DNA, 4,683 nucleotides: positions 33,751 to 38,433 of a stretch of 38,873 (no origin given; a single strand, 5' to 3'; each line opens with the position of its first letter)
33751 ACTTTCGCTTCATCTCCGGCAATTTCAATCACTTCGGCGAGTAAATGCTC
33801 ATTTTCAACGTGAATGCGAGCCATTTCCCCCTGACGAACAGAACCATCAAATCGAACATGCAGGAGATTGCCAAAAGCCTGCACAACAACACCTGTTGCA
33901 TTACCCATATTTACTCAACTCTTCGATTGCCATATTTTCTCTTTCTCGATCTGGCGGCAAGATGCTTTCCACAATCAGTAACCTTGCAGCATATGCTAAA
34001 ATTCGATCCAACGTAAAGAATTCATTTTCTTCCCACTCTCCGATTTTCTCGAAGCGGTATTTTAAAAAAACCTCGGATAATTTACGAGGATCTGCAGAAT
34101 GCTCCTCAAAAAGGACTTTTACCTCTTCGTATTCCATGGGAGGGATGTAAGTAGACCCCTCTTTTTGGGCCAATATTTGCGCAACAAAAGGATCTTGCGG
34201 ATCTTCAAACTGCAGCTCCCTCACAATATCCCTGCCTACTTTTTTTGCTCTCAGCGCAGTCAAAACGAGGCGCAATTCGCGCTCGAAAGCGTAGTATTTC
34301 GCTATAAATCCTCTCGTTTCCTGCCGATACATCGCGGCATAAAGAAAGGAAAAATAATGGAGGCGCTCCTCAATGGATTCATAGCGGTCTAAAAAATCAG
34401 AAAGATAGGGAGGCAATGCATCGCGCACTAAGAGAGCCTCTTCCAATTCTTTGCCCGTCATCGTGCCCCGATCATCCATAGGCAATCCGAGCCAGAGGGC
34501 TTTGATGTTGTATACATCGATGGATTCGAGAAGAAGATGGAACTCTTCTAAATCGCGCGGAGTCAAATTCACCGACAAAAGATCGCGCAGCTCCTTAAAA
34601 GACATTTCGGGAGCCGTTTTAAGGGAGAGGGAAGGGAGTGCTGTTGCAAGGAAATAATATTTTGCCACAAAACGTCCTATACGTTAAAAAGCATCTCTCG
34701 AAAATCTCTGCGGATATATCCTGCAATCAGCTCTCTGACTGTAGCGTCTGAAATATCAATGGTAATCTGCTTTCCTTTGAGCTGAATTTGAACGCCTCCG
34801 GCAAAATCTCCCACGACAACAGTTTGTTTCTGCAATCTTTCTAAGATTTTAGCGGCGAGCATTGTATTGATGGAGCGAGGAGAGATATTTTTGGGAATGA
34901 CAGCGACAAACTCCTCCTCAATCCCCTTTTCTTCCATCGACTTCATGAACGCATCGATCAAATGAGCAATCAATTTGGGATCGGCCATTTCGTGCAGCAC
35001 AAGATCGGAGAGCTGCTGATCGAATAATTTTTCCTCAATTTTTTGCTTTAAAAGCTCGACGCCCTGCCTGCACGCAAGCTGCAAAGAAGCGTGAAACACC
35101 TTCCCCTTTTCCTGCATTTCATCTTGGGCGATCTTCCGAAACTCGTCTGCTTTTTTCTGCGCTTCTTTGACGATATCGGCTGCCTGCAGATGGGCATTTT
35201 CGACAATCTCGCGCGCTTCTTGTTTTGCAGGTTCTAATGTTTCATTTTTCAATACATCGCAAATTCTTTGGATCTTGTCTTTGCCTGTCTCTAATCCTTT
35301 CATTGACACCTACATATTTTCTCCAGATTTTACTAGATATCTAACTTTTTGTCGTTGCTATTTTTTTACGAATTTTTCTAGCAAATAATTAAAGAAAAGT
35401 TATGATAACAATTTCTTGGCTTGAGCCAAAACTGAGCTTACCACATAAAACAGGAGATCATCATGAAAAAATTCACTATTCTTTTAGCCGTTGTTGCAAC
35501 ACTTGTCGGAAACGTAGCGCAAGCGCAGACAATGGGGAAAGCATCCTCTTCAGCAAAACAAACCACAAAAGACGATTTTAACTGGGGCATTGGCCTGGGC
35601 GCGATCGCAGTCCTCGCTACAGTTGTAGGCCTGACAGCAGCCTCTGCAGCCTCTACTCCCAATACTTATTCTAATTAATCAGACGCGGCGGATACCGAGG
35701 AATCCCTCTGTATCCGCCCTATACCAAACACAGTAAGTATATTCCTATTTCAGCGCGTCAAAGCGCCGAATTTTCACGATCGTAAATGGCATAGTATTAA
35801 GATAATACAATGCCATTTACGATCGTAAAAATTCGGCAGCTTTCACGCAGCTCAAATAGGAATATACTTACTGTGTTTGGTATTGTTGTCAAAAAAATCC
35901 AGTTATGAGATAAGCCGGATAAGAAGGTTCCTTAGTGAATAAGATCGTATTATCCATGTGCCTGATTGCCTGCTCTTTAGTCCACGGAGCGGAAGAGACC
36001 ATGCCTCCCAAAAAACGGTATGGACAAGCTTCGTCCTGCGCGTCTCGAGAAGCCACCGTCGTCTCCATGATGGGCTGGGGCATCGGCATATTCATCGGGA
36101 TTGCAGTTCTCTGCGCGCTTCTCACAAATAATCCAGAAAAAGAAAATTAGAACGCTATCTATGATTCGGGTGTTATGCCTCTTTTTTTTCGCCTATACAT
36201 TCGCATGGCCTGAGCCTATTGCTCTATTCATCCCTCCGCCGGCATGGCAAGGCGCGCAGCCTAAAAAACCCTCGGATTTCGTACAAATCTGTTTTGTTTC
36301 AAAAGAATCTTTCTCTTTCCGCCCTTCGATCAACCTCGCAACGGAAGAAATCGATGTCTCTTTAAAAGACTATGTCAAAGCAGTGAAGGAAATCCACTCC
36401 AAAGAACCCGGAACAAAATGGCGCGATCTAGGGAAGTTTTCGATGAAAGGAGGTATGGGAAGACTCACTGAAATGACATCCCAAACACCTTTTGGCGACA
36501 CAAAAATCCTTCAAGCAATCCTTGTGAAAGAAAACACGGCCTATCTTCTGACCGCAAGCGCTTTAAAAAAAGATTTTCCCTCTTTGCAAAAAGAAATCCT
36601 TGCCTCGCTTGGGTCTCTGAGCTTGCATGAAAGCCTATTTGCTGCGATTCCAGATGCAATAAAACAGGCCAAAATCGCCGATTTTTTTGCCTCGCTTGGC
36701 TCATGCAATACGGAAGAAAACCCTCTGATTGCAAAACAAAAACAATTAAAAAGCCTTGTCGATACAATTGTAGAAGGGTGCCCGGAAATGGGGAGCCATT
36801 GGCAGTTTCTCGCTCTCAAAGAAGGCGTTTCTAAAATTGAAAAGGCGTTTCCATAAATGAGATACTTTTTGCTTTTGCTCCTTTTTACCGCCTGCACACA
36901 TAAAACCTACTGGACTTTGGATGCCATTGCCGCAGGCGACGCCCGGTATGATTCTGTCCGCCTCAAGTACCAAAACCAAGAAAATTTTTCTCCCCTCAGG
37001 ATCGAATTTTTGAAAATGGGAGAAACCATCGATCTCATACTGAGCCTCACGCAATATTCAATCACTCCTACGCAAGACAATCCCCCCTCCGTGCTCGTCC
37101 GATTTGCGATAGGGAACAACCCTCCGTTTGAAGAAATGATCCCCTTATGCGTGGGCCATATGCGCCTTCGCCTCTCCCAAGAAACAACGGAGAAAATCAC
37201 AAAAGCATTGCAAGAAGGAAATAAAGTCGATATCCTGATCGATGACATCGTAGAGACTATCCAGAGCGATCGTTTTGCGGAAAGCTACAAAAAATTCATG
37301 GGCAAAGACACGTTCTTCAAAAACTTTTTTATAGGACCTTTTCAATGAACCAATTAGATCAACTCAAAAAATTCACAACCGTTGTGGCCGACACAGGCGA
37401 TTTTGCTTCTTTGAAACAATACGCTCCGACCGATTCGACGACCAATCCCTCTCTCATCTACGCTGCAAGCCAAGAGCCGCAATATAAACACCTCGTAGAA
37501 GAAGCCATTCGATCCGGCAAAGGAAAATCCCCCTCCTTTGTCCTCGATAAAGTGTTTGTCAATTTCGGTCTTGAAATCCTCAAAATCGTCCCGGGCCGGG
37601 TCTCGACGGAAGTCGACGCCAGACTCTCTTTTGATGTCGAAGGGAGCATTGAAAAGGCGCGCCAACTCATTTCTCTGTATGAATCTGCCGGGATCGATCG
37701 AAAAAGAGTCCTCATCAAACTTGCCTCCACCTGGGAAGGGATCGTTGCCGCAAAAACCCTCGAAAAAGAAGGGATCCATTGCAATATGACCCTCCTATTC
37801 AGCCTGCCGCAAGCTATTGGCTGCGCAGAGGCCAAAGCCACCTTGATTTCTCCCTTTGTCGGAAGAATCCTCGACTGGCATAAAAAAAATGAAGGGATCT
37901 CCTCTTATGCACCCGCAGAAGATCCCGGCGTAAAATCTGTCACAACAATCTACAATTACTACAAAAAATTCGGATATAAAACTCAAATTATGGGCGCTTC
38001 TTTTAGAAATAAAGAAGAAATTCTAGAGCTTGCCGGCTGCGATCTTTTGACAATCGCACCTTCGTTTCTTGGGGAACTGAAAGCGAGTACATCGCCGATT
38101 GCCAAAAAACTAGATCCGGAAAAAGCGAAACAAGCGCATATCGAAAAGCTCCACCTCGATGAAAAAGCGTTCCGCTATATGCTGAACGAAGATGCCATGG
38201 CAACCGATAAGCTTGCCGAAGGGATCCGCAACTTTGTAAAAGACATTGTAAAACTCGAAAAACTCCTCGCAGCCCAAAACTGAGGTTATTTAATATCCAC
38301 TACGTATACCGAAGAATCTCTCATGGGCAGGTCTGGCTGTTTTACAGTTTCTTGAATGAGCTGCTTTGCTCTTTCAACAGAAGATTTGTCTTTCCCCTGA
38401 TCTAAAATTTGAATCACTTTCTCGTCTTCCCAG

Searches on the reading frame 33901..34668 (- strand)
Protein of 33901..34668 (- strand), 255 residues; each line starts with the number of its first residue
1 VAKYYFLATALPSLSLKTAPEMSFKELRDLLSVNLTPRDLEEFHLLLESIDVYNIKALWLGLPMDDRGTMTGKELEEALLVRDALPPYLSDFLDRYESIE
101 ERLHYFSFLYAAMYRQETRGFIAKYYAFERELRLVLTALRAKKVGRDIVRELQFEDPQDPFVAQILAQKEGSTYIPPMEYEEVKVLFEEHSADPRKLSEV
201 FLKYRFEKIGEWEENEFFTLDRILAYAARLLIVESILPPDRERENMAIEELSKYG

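Call 79: search_protein_families(library=pfam, proteins=[window:33901-34668:-], max_evalue=0.00001)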
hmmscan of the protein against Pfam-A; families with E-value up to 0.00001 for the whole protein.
window:33901-34668:- (255 aa): 1 family
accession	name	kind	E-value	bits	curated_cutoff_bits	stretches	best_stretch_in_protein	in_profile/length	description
PF10962.13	DUF2764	-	5.9e-42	144.6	24.1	1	1-243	1-255/271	Protein of unknown function (DUF2764)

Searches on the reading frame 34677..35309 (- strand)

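Call 81: search_protein_families(library=ncbifam, proteins=[window:34677-35309:-], max_evalue=0.0001)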
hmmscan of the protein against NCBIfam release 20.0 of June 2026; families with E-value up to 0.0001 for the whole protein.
window:34677-35309:- (210 aa): 4 families
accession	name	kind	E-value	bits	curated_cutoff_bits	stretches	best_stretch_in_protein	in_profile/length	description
NF002170.0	PRK01005.1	equivalog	2.3e-68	230.1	280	1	7-209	4-206/208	V-type ATP synthase subunit E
NF002424.0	PRK01558.1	equivalog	2.7e-13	50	241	1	13-207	5-196/203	V-type ATP synthase subunit E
TIGR02499.1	HrpE_YscL_not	equivalog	1.9e-05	24.8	78.7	1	19-128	3-113/166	type III secretion system stator protein SctL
NF004411.0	PRK05759.1-2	equivalog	6.1e-05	23.1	131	0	21-102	61-142/156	F0F1 ATP synthase subunit B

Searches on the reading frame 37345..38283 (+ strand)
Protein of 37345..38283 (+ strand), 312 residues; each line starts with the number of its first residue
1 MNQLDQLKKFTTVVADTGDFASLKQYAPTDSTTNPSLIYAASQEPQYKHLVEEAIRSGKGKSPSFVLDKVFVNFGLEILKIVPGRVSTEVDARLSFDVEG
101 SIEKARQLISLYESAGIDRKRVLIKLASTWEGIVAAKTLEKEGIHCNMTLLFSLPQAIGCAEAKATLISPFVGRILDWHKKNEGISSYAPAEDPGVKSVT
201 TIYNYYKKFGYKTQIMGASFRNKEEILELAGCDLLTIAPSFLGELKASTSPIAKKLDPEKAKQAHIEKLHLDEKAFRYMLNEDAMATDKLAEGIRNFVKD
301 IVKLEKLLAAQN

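Call 81: search_protein_families(library=ncbifam, proteins=[window:37345-38283:+], max_evalue=0.0001)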
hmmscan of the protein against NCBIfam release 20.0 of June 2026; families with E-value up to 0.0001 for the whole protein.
window:37345-38283:+ (312 aa): 10 families
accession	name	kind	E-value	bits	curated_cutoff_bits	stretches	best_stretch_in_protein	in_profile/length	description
TIGR00874.1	talAB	equivalog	2.4e-147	490.4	396.2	1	2-310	1-315/317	transaldolase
NF008965.0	PRK12309.1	equivalog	7e-142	473.1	550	1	2-310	4-321/392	transaldolase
NF009001.0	PRK12346.1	subfamily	5.8e-134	446.6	439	1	1-311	1-315/316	transaldolase A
TIGR00875.1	fsa_talC_mipB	equivalog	1.2e-22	80.4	245.95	1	71-241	39-188/213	fructose-6-phosphate aldolase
NF002881.0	PRK03343.1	subfamily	7.2e-14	51.6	367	1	80-163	101-179/370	transaldolase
NF003026.0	PRK03903.1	equivalog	8.2e-12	44.9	344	1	84-164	92-167/323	transaldolase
NF007080.0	PRK09533.1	equivalog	1.7e-10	39.4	712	1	83-158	104-174/949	bifunctional transaldolase/phosoglucose isomerase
NF009296.0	PRK12653.1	subfamily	1.9e-10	40.9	306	1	95-237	62-186/220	fructose-6-phosphate aldolase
TIGR00876.1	tal_mycobact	equivalog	5.8e-10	39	233.75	1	82-163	92-168/350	transaldolase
NF009299.0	PRK12656.1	equivalog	8.8e-05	22.1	214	0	96-179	64-141/222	fructose-6-phosphate aldolase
